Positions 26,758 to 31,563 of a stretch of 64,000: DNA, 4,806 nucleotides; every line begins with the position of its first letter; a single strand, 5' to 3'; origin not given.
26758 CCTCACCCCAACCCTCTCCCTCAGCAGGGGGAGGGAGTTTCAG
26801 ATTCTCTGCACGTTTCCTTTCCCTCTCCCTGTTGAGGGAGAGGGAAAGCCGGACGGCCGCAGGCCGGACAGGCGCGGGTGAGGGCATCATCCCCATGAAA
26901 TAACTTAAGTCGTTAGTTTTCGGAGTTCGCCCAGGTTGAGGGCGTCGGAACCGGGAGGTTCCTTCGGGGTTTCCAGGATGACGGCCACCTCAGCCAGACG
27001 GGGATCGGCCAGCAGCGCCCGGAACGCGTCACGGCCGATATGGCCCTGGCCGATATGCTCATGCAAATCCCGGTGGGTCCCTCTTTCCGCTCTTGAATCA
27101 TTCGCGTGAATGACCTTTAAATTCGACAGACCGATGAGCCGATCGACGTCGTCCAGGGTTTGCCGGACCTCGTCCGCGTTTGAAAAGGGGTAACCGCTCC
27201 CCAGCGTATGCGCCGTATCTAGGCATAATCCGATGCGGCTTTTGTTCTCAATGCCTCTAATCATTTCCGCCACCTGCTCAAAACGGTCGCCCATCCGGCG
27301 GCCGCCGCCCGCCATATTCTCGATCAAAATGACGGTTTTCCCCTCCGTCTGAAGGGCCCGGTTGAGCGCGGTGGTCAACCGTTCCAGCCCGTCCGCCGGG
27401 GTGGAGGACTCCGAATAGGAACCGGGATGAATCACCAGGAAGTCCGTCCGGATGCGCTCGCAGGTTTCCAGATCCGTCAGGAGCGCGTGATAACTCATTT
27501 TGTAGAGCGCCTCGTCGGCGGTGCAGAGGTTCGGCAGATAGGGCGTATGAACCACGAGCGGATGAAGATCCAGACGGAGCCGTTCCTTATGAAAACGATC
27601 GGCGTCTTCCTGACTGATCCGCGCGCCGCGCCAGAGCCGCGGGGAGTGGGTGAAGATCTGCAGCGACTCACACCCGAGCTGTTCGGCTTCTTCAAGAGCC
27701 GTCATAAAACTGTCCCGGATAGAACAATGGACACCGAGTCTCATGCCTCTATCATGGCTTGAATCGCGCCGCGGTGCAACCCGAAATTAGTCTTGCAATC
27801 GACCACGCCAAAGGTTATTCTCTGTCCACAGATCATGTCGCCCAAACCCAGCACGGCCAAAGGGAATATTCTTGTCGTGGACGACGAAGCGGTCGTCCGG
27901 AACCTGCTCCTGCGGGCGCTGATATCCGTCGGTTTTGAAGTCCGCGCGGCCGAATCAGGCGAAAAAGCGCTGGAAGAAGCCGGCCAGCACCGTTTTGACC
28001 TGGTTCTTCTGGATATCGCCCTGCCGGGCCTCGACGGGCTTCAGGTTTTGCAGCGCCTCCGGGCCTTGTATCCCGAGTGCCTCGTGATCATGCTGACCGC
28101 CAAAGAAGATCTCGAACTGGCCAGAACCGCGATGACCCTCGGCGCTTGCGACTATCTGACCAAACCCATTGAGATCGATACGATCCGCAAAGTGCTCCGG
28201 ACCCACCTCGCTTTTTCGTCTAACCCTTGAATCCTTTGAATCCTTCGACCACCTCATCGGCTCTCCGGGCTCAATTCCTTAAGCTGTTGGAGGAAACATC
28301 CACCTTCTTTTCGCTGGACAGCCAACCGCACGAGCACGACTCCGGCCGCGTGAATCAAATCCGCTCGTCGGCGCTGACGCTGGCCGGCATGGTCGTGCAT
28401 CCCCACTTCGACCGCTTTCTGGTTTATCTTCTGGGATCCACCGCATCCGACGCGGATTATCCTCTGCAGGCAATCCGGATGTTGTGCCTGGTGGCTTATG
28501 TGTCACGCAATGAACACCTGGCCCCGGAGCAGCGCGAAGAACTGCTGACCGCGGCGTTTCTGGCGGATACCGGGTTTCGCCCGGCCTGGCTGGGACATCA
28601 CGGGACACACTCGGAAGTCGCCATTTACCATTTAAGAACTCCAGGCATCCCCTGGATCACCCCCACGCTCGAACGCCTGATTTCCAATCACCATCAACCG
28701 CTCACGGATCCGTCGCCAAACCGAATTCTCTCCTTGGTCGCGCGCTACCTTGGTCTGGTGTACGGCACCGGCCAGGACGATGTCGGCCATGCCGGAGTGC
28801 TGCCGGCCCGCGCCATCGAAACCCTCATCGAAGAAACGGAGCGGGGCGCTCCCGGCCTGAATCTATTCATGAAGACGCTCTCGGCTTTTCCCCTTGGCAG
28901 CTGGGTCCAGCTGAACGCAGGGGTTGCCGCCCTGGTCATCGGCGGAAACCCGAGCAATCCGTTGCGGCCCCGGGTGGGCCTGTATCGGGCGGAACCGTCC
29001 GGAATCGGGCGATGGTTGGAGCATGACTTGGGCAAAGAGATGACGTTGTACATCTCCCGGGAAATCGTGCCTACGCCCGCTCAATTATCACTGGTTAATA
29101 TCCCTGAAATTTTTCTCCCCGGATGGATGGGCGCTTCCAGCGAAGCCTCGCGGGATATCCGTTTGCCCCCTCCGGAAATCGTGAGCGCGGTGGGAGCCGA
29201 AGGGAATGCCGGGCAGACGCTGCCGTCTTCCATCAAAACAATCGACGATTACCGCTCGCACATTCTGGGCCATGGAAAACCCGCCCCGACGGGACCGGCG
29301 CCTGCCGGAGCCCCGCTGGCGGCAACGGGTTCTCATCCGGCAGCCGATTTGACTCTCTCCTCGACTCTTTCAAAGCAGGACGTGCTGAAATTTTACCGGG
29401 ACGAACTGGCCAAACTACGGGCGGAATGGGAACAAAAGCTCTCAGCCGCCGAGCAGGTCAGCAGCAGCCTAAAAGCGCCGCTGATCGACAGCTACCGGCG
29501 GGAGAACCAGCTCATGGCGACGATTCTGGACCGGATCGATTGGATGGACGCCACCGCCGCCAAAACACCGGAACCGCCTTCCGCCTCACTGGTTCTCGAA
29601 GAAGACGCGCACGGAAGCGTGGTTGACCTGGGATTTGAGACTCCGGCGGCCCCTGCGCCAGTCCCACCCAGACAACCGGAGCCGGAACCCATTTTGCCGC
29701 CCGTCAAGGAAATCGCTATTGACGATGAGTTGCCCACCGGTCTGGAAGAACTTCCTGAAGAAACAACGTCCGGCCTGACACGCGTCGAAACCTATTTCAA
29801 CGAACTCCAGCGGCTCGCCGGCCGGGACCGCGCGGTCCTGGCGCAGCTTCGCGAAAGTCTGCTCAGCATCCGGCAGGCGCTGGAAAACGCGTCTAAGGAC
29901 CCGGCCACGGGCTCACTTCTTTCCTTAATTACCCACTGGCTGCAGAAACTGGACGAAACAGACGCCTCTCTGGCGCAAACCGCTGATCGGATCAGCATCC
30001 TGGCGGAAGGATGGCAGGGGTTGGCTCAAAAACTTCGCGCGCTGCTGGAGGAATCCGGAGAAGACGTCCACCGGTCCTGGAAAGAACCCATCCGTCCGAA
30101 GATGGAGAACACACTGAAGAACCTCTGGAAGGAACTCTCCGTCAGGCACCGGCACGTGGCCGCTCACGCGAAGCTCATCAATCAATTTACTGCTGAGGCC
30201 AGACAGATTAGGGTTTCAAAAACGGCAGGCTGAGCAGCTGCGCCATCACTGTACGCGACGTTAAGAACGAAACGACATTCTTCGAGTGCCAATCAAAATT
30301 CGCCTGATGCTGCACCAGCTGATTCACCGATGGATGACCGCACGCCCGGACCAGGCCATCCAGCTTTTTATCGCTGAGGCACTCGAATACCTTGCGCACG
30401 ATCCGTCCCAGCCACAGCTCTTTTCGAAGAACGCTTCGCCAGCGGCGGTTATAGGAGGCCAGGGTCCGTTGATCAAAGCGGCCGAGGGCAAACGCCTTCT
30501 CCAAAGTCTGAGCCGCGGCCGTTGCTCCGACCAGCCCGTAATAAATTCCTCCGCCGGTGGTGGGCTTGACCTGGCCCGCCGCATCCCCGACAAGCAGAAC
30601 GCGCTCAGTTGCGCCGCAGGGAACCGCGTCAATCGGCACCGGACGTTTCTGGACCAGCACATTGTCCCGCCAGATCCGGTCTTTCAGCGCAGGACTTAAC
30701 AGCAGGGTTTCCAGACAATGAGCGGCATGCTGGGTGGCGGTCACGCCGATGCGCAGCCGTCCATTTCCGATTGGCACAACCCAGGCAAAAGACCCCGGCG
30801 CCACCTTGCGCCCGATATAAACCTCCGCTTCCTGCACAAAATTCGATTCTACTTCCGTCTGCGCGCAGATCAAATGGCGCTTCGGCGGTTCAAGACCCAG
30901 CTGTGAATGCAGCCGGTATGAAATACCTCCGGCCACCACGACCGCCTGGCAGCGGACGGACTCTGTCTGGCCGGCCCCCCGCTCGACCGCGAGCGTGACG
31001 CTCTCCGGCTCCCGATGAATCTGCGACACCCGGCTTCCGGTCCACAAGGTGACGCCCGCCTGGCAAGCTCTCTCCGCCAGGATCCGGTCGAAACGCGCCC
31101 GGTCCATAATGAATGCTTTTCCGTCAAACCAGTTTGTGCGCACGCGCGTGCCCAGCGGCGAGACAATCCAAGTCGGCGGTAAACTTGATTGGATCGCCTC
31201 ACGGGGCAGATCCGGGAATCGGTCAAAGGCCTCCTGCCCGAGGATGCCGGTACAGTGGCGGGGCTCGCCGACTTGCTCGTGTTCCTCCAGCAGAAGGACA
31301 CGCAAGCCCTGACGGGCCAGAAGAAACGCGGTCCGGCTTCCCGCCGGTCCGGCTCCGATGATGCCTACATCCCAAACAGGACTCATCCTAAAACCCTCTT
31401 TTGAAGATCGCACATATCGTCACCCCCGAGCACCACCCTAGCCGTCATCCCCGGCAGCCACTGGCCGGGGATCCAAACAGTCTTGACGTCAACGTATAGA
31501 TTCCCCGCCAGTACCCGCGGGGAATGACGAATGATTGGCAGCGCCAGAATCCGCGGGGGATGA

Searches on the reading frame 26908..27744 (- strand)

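Call 82: search_protein_families(library=pfam, proteins=[window:26908-27744:-], max_evalue=0.0001)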
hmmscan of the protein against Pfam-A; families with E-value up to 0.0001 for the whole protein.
window:26908-27744:- (279 aa): 1 family
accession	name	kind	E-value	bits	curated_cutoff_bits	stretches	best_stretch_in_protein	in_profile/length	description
PF01261.30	AP_endonuc_2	-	2.1e-44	152.5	31.1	1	17-264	1-234/249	Xylose isomerase-like TIM barrel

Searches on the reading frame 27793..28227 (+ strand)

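Call 83: search_protein_families(library=pfam, proteins=[window:27793-28227:+], max_evalue=0.0001)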
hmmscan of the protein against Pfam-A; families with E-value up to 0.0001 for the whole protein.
window:27793-28227:+ (145 aa): 1 family
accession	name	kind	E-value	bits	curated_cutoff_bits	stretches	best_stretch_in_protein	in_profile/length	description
PF00072.30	Response_reg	-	1.4e-31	109.4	30.2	1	26-135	1-110/111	Response regulator receiver domain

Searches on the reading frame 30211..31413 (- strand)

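Call 83: search_protein_families(library=pfam, proteins=[window:30211-31413:-], max_evalue=0.0001)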
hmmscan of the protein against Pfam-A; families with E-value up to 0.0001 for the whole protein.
window:30211-31413:- (401 aa): 9 families
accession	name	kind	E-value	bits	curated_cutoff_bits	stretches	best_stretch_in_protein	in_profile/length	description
PF01266.30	DAO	-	1.8e-17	64.3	27.9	2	90-228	133-272/353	FAD dependent oxidoreductase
PF01494.25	FAD_binding_3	-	5.7e-17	62.4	22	1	15-47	3-35/349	FAD binding domain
PF05834.18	Lycopene_cycl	-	4.6e-13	49.4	23.4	1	15-344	1-323/380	Lycopene cyclase protein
PF04820.20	Trp_halogenase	-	9.7e-10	38.3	21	1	100-328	152-374/458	Tryptophan halogenase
PF07992.20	Pyr_redox_2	-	6.5e-09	36.1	26.1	1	15-169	2-114/291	Pyridine nucleotide-disulphide oxidoreductase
PF03486.20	HI0933_like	-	1.5e-08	34.9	50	0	15-53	2-40/244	HI0933-like protein Rossmann domain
PF13450.12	NAD_binding_8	-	7e-07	29.9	21.9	1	18-49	1-32/68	NAD(P)-binding Rossmann-like domain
PF12831.13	FAD_oxidored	-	5.5e-06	26.4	27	1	15-159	1-141/416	FAD dependent oxidoreductase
PF00890.30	FAD_binding_2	-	1.2e-05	25.2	20.4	0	15-49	1-35/414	FAD binding domain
